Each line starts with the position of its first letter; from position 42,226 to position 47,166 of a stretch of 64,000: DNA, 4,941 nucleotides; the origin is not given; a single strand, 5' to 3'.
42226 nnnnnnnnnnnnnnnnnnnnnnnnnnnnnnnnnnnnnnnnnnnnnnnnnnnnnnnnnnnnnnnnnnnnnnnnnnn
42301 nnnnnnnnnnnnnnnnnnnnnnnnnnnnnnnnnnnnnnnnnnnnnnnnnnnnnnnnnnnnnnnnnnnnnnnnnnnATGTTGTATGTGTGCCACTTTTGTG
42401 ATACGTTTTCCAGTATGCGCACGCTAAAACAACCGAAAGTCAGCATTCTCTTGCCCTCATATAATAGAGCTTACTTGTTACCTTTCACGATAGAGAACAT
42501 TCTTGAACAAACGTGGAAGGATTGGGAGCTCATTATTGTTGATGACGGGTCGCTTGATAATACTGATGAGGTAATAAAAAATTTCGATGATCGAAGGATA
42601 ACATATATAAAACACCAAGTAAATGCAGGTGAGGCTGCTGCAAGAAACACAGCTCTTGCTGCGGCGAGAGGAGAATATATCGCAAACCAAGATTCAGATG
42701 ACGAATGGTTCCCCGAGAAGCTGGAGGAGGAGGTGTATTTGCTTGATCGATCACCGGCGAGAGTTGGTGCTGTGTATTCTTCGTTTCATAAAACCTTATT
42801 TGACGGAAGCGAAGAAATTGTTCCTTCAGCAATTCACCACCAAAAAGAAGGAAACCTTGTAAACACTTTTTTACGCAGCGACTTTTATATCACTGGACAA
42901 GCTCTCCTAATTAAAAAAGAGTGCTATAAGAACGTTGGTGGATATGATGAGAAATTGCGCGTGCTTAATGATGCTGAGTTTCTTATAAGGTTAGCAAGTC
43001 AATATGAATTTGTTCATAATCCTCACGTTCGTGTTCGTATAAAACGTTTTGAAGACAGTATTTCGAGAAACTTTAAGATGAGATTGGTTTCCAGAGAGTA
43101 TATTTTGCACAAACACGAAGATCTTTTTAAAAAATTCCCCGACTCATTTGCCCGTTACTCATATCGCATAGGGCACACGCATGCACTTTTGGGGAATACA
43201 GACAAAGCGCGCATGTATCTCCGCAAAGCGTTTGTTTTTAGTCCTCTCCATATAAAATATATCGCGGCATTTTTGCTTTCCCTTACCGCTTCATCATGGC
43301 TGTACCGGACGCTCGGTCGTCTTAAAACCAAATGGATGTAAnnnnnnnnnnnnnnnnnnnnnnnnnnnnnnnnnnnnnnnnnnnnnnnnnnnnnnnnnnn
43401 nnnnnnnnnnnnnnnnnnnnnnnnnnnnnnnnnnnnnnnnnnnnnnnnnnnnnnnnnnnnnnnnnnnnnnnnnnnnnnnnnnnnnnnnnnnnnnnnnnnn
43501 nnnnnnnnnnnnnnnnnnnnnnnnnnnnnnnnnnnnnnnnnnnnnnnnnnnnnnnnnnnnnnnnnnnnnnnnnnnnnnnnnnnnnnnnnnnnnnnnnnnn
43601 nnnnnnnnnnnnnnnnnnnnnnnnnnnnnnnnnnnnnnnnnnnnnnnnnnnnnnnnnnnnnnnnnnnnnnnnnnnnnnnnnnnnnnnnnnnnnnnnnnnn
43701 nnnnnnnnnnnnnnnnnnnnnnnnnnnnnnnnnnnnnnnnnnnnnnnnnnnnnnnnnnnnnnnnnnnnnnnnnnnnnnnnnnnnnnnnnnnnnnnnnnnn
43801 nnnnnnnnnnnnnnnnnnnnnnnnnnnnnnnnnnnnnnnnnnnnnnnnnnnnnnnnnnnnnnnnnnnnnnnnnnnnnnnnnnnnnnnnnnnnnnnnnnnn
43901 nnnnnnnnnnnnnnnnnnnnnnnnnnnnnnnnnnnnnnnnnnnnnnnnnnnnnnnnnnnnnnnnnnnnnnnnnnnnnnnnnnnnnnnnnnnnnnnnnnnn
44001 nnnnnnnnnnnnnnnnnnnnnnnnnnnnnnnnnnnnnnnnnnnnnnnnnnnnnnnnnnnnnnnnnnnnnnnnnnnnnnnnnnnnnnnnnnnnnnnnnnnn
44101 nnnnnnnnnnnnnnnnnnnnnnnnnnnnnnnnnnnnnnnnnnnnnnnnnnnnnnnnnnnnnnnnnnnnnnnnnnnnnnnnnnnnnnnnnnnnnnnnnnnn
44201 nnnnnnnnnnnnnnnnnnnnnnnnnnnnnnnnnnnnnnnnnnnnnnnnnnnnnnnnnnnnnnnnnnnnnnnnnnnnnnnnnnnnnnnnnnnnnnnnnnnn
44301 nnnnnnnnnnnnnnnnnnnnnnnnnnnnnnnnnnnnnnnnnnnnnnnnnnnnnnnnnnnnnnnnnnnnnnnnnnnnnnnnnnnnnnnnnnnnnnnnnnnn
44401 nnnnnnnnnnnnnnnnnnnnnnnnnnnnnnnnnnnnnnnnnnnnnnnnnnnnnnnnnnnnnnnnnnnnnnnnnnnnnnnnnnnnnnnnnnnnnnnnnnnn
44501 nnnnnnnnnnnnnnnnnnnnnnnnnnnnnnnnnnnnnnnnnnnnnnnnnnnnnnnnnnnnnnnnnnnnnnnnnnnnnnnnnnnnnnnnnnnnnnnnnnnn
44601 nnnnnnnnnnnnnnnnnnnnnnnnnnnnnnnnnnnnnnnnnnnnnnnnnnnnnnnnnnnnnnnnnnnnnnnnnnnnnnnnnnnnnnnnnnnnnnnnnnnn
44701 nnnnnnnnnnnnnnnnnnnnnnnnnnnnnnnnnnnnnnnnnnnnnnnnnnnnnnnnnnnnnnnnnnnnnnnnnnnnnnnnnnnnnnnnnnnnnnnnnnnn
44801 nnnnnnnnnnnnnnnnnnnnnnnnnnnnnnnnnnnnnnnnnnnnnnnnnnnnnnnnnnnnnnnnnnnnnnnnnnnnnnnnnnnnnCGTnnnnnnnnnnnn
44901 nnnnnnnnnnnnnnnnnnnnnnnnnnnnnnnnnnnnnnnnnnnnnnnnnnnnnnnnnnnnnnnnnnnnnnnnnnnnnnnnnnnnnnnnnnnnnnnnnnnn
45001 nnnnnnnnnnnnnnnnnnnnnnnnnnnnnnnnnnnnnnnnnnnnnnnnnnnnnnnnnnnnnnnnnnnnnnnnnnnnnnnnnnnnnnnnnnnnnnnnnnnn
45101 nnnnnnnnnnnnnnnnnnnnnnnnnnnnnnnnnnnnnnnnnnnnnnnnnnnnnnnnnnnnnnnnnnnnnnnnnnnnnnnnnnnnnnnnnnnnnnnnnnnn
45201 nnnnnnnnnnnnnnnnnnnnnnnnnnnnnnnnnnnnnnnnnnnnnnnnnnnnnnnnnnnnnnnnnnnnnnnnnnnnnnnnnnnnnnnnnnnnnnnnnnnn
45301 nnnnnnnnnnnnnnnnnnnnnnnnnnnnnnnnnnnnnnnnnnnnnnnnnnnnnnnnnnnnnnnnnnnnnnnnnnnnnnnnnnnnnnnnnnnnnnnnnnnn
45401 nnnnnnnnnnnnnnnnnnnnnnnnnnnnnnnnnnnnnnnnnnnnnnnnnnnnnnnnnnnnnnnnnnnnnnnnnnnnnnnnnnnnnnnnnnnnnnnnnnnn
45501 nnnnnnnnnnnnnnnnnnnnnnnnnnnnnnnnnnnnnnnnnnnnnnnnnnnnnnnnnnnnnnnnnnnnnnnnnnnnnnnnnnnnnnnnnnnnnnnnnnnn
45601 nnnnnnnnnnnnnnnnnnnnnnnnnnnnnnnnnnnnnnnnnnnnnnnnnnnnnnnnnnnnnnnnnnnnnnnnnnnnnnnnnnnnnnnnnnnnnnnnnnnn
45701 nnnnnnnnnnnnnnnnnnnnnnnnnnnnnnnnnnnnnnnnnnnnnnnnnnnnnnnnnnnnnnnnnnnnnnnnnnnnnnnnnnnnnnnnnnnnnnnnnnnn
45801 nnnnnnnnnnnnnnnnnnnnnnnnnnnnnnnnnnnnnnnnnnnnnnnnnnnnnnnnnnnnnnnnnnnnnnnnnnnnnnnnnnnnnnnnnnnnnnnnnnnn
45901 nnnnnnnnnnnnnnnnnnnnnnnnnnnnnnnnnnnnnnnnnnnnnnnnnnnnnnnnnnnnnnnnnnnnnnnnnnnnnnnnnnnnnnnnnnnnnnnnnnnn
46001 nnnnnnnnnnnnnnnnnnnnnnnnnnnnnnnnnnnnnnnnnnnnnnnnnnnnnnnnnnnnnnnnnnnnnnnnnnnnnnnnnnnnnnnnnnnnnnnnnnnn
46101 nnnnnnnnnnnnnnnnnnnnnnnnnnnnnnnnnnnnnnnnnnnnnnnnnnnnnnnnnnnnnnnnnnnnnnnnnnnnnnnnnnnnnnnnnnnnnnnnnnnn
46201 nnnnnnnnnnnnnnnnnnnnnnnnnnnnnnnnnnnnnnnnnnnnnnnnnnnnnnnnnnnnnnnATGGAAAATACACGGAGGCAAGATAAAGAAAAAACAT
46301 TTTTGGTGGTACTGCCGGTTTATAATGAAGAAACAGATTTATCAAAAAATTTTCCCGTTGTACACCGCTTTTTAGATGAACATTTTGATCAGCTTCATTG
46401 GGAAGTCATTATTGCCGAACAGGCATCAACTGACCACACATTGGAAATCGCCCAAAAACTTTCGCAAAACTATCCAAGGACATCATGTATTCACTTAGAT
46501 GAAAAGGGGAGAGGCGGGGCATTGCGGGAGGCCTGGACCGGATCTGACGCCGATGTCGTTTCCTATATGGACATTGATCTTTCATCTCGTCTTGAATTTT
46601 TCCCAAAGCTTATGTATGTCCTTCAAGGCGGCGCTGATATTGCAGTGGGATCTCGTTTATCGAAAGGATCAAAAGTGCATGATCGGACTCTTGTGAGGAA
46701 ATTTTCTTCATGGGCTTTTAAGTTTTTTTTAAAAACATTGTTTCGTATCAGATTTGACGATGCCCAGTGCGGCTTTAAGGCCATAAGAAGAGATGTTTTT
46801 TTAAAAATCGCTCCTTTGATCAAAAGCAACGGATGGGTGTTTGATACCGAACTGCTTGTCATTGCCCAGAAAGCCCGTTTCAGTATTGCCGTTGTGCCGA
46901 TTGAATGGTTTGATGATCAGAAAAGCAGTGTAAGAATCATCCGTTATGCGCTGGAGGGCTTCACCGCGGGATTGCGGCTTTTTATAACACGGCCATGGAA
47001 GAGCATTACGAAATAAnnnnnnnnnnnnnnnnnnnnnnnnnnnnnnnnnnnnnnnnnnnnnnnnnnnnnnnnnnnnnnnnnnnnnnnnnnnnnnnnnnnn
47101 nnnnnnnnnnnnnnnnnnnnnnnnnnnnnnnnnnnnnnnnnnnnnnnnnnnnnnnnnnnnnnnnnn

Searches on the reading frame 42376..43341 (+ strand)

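Call 6: search_protein_families(library=pfam, proteins=[window:42376-43341:+], max_evalue=0.01)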
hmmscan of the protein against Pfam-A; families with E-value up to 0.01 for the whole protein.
window:42376-43341:+ (321 aa): 4 families
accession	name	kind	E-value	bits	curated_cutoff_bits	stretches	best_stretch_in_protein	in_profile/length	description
PF00535.33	Glycos_transf_2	-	7.5e-34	117.5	23.3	1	23-156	1-136/168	Glycosyl transferase family 2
PF10111.15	Glyco_tranf_2_2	-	3.5e-18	66.5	27.3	1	37-230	14-223/276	Glycosyltransferase like family 2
PF13641.12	Glyco_tranf_2_3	-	1.9e-05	25.2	27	1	20-203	1-190/230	Glycosyltransferase like family 2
PF13181.12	TPR_8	-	0.00048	20.5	25.7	1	259-285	1-27/34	Tetratricopeptide repeat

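Call 10: search_protein_families(library=ncbifam, proteins=[window:42376-43341:+], max_evalue=0.001)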
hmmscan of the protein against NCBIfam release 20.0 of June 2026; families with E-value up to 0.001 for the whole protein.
window:42376-43341:+ (321 aa): 23 families
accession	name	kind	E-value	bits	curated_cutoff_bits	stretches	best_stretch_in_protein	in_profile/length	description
NF047683.1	TeichurnBiosyTuaG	equivalog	3.5e-30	105.5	400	1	18-124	4-112/252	teichuronic acid biosynthesis protein TuaG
NF053739.1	GlytfEpsEBac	equivalog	1.8e-24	86.1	450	1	20-206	1-185/265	glycosyltransferase EpsE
NF041875.1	EPS_EpsD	equivalog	6.6e-24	84.9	370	1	22-214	1-198/325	exopolysaccharide biosynthesis glycosyltransferase EpsD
NF007453.0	PRK10018.1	equivalog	4.5e-23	82.3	382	1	18-126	4-112/280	colanic acid biosynthesis glycosyltransferase WcaA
TIGR04017.1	WcaA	equivalog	5e-23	82.1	495.75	1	18-126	3-111/279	colanic acid biosynthesis glycosyltransferase WcaA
NF007482.0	PRK10073.1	equivalog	1.1e-22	80.5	423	1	18-116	4-103/334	glycosyltransferase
TIGR03965.1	mycofact_glyco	equivalog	1.2e-21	77.2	280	1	17-210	71-267/467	mycofactocin biosynthesis glycosyltransferase MftF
NF050050.1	ProtGlycPglI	equivalog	6.8e-19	68.4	500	1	20-120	2-105/306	GalNAc(5)-diNAcBac-PP-undecaprenol beta-1,3-glucosyltransferase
TIGR03937.1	PgaC_IcaA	equivalog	2.3e-18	66.4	422.3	1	13-108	38-135/407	poly-beta-1,6-N-acetyl-D-glucosamine synthase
TIGR04283.1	glyco_like_mftF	equivalog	6.4e-14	52.1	182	1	22-242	1-208/221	TIGR04283 family arsenosugar biosynthesis glycosyltransferase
NF038302.1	EPS_HpsE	equivalog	9.9e-12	44.4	300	1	22-139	3-126/307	hormogonium polysaccharide biosynthesis glycosyltransferase HpsE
NF041394.1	GtaseAglG_Halo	equivalog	1.2e-09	37.9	440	1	22-210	3-201/304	glucosyl-dolichyl phosphate glucuronosyltransferase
NF038299.1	EPS_HpsN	equivalog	2.6e-08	33.2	425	1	20-133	1-115/317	hormogonium polysaccharide biosynthesis glycosyltransferase HpsN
TIGR03111.1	glyc2_xrt_Gpos1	hypoth_equivalog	4.4e-08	32.4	363.95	1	18-118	47-151/439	TIGR03111 family XrtG-associated glycosyltransferase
NF007986.1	PRK10714.1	equivalog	1.7e-07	30.6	529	1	20-142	6-134/316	undecaprenyl-phosphate 4-deoxy-4-formamido-L-arabinose transferase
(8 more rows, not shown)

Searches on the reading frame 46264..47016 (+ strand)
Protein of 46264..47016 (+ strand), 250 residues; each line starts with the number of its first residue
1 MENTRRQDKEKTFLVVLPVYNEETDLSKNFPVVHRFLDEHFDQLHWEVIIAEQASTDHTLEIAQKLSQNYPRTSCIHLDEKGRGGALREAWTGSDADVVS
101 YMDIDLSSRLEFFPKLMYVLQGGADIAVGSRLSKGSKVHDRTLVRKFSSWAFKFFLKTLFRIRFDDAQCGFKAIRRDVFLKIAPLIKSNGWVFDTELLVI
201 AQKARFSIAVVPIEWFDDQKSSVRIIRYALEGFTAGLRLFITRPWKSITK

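Call 3: search_protein_families(library=pfam, proteins=[window:46264-47016:+], max_evalue=0.01)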
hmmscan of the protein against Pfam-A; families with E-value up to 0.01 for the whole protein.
window:46264-47016:+ (250 aa): 1 family
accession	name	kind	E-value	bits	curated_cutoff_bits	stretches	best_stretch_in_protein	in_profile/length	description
PF00535.33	Glycos_transf_2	-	9.8e-22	78.1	23.3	1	15-180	2-165/168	Glycosyl transferase family 2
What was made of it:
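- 46264..47016 (+): Pren-P-type GT2, 250 aa, no TM, 'DIDLS' (eukaryotic-DPM1-like motif). PF00535 1e-21 (call 3).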

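Call 10: search_protein_families(library=ncbifam, proteins=[window:46264-47016:+], max_evalue=0.001)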
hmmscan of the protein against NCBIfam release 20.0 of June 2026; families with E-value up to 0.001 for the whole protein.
window:46264-47016:+ (250 aa): 12 families
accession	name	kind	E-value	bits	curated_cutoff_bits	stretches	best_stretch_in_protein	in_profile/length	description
TIGR04182.1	glyco_TIGR04182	equivalog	6.7e-13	48.7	325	1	15-223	4-198/293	S-layer glycoprotein N-glycosyltransferase AglJ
NF041391.1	DPhHxTase_Halo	equivalog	7.3e-12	44.7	375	1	45-217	24-185/213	dolichyl-phosphate hexose transferase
NF047588.1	GlcsyltransPgfSStrep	equivalog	1e-11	44.6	500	1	15-184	5-169/308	glycosyltransferase PgfS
NF007482.0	PRK10073.1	equivalog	2.4e-09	36.7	423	1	10-119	5-109/334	glycosyltransferase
NF010496.0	PRK13915.1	equivalog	6.2e-09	35.3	262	1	7-117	27-139/307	glucosyl-3-phosphoglycerate synthase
TIGR03937.1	PgaC_IcaA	equivalog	2.9e-08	33.1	422.3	1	7-105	41-135/407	poly-beta-1,6-N-acetyl-D-glucosamine synthase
NF038302.1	EPS_HpsE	equivalog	5.4e-08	32.2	300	1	13-106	3-97/307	hormogonium polysaccharide biosynthesis glycosyltransferase HpsE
TIGR04283.1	glyco_like_mftF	equivalog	6.9e-07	29.1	182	1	15-153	3-126/221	TIGR04283 family arsenosugar biosynthesis glycosyltransferase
NF007986.1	PRK10714.1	equivalog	8.8e-07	28.2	529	1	11-179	6-169/316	undecaprenyl-phosphate 4-deoxy-4-formamido-L-arabinose transferase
NF047683.1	TeichurnBiosyTuaG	equivalog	1.2e-05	25.1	400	1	10-105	5-96/252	teichuronic acid biosynthesis protein TuaG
NF053739.1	GlytfEpsEBac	equivalog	7.3e-05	21.9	450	1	15-73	5-58/265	glycosyltransferase EpsE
TIGR03111.1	glyc2_xrt_Gpos1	hypoth_equivalog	0.00013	20.9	363.95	1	12-157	50-189/439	TIGR03111 family XrtG-associated glycosyltransferase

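Call 16: search_solved_structures(query=window:46264-47016:+, max_evalue=0.001)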
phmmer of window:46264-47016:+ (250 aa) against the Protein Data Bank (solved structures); distinct sequences matched with E-value up to 0.001: 3.
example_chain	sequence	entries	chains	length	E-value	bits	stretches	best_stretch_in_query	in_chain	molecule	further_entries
5mlz_A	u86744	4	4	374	4.8e-20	75.2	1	14-181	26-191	Dolichol monophosphate mannose synthase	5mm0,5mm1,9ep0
9bhc_C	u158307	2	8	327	9.1e-06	28.5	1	12-179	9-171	Undecaprenyl-phosphate 4-deoxy-4-formamido-L-arabinose transferase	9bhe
8vxh_A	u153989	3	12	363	1.2e-05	28.1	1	12-179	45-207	Undecaprenyl-phosphate 4-deoxy-4-formamido-L-arabinose transferase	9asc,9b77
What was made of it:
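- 46264..47016 (+): PDB 5mlz 5e-20 (call 16).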
